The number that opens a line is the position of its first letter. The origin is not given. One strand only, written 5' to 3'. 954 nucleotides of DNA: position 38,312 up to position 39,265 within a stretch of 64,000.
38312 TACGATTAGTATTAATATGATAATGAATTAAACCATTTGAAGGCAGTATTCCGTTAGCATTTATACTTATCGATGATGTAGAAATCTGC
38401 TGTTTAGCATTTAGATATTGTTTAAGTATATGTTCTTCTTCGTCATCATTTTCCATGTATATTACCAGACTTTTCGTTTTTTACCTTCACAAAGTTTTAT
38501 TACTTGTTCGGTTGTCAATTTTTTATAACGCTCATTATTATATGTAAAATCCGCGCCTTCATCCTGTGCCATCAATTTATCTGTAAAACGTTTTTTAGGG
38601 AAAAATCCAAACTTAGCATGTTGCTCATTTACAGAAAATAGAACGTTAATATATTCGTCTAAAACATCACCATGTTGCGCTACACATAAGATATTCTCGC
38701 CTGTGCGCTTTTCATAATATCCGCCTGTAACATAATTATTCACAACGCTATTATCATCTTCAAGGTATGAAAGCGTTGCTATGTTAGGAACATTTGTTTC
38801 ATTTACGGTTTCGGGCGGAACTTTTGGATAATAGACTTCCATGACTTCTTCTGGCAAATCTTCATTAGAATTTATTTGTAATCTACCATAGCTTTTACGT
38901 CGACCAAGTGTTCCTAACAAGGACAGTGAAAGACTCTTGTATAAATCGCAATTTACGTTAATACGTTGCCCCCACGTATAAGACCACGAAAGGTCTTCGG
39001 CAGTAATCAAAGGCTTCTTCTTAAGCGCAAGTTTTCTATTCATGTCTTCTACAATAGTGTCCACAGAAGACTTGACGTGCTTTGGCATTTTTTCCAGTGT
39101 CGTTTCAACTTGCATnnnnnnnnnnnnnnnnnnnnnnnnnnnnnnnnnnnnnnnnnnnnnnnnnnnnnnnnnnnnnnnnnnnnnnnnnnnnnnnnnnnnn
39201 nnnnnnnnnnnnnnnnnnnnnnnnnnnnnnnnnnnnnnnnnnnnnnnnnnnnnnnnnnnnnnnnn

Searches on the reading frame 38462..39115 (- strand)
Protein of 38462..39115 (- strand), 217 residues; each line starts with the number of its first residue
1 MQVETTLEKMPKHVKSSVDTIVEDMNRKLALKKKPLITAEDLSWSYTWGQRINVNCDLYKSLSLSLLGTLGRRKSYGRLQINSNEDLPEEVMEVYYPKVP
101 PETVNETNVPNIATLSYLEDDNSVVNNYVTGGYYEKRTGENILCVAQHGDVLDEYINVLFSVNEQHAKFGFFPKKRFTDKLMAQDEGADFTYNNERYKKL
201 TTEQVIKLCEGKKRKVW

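Call 53: find_encoding_contigs(protein=window:38462-39115:-, flank=10000, max_places=1)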
Protein window:38462-39115:- (217 aa): 1 contig read that carries it; 1 place shown.
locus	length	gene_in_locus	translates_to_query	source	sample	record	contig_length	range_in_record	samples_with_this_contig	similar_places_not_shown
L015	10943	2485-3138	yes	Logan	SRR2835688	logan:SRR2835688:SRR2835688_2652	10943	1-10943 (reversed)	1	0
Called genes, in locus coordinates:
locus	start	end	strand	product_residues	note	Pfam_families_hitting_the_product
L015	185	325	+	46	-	-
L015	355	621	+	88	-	-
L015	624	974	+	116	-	PF01844:HNH (weak)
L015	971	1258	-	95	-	-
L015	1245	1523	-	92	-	-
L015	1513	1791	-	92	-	-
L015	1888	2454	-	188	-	-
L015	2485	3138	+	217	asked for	-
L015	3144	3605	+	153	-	-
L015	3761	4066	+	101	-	-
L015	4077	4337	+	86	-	-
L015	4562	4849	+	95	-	-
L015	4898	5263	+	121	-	-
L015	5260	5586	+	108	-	-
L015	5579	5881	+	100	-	-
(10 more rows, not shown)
